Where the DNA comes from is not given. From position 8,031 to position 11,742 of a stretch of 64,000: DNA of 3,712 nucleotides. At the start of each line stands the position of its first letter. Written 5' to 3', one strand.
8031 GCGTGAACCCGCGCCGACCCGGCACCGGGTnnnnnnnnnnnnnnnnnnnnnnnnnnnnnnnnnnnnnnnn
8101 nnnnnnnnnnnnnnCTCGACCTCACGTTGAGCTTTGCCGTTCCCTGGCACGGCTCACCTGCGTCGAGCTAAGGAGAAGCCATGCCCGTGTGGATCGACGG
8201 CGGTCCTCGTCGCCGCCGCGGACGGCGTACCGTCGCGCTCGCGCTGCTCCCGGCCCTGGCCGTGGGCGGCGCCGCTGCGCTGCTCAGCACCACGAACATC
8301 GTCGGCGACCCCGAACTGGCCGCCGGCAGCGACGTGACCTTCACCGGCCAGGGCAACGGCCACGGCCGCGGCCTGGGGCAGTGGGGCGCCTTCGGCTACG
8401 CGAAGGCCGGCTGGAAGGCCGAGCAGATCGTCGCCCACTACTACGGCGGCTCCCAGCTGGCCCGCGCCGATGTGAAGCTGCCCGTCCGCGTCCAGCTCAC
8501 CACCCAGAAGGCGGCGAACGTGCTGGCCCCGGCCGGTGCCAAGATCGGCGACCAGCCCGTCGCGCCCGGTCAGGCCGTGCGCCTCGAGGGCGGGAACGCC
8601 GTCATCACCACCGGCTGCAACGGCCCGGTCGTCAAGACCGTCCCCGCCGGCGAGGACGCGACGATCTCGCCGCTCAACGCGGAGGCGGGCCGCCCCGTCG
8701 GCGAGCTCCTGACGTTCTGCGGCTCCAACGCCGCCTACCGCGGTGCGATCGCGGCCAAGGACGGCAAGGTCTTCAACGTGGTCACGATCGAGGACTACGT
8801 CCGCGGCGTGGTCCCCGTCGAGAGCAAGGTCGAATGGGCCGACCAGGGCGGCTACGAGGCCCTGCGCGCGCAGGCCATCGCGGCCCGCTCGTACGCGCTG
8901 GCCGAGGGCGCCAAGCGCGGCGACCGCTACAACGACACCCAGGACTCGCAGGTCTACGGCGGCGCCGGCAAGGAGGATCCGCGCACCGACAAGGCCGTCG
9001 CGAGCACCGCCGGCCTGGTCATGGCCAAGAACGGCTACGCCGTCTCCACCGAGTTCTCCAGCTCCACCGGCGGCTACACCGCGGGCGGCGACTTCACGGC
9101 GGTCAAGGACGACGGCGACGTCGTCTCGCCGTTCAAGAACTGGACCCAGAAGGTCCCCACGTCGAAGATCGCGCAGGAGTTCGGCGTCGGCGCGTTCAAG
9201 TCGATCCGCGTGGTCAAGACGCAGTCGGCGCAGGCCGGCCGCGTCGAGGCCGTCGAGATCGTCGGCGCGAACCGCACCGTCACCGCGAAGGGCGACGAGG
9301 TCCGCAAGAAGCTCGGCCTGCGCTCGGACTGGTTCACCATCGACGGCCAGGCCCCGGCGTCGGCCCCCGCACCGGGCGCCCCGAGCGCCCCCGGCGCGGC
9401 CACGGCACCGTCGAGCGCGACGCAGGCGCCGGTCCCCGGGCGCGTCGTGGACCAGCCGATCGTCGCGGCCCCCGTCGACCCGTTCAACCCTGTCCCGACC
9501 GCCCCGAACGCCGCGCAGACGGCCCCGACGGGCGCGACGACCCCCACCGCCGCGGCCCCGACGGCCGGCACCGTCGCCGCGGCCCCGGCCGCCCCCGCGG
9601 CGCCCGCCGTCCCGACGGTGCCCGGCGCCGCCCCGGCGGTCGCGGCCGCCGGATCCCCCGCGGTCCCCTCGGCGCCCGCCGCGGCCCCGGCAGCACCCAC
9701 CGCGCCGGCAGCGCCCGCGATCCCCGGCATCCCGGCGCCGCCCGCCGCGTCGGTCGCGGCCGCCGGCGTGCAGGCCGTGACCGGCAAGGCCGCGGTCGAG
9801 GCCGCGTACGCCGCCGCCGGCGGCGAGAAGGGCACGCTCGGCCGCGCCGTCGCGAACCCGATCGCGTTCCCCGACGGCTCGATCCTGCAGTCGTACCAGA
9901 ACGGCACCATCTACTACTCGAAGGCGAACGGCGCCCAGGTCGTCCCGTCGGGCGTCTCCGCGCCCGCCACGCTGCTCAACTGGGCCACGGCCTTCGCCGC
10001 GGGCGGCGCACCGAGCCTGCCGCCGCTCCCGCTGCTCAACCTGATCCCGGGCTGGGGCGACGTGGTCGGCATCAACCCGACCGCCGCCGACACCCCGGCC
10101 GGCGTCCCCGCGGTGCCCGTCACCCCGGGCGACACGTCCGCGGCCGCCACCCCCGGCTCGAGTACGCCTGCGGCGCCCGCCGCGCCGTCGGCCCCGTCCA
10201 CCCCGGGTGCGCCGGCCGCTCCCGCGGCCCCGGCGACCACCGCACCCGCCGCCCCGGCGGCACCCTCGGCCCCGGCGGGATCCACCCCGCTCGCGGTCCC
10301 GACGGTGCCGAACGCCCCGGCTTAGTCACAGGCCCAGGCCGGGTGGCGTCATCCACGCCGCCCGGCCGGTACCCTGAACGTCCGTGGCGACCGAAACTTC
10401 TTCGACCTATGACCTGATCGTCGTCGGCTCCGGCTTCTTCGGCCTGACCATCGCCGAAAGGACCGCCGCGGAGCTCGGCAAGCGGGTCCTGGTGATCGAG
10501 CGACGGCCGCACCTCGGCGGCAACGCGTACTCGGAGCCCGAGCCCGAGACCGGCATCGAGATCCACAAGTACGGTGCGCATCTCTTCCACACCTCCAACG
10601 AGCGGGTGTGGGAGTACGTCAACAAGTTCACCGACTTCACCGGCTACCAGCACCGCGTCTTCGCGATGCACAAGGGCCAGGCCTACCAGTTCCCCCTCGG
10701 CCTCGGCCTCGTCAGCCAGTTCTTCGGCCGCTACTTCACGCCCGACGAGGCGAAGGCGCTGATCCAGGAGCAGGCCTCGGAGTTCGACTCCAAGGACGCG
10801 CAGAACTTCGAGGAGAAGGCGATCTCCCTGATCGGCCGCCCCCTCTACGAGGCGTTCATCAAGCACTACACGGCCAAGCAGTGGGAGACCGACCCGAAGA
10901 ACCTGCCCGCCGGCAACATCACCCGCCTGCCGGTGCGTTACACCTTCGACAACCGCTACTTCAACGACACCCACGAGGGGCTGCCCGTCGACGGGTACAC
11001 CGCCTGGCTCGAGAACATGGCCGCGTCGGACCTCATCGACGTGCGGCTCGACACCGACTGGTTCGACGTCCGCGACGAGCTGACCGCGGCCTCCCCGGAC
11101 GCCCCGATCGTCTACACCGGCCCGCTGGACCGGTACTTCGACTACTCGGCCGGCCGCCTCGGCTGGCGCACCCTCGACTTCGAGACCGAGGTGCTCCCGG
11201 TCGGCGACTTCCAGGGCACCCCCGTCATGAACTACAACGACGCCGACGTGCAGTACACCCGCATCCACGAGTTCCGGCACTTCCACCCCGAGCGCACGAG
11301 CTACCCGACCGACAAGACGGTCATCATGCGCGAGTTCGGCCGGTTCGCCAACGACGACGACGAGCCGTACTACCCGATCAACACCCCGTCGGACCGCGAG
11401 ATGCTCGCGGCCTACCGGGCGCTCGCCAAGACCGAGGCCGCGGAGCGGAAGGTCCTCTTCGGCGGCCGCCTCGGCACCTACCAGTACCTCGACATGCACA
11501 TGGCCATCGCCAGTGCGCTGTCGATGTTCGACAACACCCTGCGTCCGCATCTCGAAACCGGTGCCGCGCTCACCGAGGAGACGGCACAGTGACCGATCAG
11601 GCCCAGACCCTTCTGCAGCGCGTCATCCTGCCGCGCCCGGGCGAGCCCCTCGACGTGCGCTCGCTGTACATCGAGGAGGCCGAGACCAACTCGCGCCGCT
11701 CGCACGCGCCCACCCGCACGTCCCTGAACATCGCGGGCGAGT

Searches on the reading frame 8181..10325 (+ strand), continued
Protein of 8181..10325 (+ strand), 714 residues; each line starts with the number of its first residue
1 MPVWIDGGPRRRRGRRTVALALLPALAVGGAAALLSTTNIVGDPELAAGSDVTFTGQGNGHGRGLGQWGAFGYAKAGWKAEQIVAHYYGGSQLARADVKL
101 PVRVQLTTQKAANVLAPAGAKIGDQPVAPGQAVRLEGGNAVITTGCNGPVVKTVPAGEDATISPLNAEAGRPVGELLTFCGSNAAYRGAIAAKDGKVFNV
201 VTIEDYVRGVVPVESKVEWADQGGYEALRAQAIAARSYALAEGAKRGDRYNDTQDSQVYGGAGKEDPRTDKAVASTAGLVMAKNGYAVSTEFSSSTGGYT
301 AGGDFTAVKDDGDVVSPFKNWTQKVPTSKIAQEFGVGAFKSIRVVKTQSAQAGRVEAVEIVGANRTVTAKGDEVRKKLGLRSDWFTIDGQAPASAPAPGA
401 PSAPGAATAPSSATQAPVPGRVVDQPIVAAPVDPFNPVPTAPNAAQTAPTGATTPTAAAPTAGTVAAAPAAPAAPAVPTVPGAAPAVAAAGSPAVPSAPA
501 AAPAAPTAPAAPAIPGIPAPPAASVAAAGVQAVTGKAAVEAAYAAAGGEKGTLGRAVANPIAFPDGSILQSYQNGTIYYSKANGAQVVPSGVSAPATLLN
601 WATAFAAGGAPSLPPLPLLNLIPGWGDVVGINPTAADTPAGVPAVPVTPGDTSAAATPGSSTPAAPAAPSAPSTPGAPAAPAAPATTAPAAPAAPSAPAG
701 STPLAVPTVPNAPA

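Call 104: find_encoding_contigs(protein=P0194, flank=1000, max_places=1)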
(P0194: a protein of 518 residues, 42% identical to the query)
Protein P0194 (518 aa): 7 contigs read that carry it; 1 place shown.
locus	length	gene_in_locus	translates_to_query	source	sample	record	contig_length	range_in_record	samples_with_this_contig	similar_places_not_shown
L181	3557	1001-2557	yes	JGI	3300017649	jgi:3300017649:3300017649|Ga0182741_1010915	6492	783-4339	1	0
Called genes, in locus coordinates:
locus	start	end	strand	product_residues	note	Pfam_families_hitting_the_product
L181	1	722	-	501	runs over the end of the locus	?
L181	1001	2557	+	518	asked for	PF08486:SpoIID, PF08310:LGFP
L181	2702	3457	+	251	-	PF00376:MerR, PF13411:MerR_1, PF09278:MerR-DNA-bind (weak), PF07739:TipAS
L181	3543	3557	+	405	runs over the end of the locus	PF01266:DAO (weak), PF01593:Amino_oxidase (weak), PF12831:FAD_oxidored (faint), PF13450:NAD_binding_8, PF03275:GLF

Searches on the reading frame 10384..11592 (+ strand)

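Call 11: search_protein_families(library=pfam, proteins=[window:10384-11592:+])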
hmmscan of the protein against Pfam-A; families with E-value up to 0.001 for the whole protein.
window:10384-11592:+ (402 aa): 6 families
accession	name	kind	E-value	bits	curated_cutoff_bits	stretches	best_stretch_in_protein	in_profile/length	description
PF03275.19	GLF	-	5.1e-79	265.1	26.3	1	157-368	1-203/203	UDP-galactopyranose mutase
PF13450.12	NAD_binding_8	-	1.6e-20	73.6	21.9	1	13-82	1-68/68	NAD(P)-binding Rossmann-like domain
PF01593.30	Amino_oxidase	-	2.8e-06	27.3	19.8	1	29-128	11-102/443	Flavin containing amine oxidoreductase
PF12831.13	FAD_oxidored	-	4.2e-06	26.8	27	1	10-52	1-42/416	FAD dependent oxidoreductase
PF01266.30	DAO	-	1.4e-05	25.3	27.9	1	10-46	1-37/353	FAD dependent oxidoreductase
PF00070.33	Pyr_redox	-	0.001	20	22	0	11-45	2-35/82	Pyridine nucleotide-disulphide oxidoreductase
